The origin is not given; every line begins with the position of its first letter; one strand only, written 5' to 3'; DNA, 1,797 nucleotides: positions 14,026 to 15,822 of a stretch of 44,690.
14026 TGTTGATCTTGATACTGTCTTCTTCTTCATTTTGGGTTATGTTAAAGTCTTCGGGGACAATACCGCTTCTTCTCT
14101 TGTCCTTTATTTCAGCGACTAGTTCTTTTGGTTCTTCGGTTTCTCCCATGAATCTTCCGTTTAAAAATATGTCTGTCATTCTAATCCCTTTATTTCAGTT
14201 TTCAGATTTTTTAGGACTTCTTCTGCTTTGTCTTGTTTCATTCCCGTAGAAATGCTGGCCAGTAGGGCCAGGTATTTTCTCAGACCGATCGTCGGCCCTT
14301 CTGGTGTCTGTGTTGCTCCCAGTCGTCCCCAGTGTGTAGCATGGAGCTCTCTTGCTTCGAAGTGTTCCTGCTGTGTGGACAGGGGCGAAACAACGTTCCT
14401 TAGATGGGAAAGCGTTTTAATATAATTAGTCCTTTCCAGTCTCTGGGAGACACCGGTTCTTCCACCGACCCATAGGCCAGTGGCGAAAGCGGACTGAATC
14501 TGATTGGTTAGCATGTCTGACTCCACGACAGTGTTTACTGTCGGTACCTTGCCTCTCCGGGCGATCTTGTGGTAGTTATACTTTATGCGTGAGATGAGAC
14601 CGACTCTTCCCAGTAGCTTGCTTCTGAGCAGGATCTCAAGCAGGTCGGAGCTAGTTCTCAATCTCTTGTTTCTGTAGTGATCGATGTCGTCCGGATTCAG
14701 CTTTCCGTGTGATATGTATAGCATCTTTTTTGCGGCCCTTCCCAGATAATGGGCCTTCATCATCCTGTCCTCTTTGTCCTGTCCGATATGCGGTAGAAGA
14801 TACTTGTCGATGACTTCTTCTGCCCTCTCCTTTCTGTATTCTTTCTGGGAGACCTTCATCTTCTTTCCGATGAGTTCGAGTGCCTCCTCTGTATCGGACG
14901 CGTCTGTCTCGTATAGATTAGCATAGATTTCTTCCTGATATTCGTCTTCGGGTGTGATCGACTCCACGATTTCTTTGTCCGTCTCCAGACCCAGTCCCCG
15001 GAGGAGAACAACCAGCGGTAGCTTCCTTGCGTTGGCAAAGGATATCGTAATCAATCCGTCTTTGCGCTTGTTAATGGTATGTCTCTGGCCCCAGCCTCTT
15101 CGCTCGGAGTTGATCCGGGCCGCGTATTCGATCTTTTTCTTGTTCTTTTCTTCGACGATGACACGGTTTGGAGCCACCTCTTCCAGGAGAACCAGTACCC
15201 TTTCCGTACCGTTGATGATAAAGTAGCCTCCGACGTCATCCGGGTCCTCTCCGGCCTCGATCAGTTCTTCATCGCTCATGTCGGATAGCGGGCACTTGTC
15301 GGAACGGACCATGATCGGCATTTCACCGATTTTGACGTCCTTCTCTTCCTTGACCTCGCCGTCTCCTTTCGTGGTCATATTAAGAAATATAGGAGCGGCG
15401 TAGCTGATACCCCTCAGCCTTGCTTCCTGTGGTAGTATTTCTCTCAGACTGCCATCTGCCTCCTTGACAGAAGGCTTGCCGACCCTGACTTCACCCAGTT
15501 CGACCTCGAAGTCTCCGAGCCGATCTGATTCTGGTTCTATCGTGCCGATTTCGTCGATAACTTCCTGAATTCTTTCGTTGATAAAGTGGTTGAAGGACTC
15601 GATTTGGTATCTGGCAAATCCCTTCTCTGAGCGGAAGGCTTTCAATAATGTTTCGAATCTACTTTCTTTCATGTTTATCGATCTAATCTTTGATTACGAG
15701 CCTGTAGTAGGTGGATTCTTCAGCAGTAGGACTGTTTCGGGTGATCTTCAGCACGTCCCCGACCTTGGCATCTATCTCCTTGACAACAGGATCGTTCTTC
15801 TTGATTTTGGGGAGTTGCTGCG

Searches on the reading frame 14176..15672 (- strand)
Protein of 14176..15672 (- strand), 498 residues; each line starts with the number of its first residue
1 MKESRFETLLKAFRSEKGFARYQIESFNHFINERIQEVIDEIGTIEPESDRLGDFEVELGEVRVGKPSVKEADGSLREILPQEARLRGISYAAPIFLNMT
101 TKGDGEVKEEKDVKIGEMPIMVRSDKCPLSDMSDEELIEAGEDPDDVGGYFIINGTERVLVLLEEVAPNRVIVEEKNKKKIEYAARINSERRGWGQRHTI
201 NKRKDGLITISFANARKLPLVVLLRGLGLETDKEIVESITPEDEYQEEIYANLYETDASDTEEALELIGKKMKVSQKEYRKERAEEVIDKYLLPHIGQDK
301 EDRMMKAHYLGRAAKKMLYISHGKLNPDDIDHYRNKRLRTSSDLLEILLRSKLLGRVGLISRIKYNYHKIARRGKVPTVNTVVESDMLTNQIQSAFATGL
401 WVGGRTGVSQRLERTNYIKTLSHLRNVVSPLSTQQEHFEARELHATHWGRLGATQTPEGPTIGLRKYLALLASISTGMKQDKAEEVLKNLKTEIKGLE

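Call 80: search_protein_families(library=pfam, proteins=[window:14176-15672:-], max_evalue=0.00001)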
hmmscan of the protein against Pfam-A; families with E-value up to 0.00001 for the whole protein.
window:14176-15672:- (498 aa): 3 families
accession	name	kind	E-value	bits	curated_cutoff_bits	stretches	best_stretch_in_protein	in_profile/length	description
PF04563.20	RNA_pol_Rpb2_1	-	8.3e-47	159.8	28.2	1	20-312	3-156/203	RNA polymerase beta subunit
PF04561.19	RNA_pol_Rpb2_2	-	3e-30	105.8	21.7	1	168-339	2-190/190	RNA polymerase Rpb2, domain 2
PF04565.21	RNA_pol_Rpb2_3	-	9.4e-21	74.2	21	1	410-474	1-68/68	RNA polymerase Rpb2, domain 3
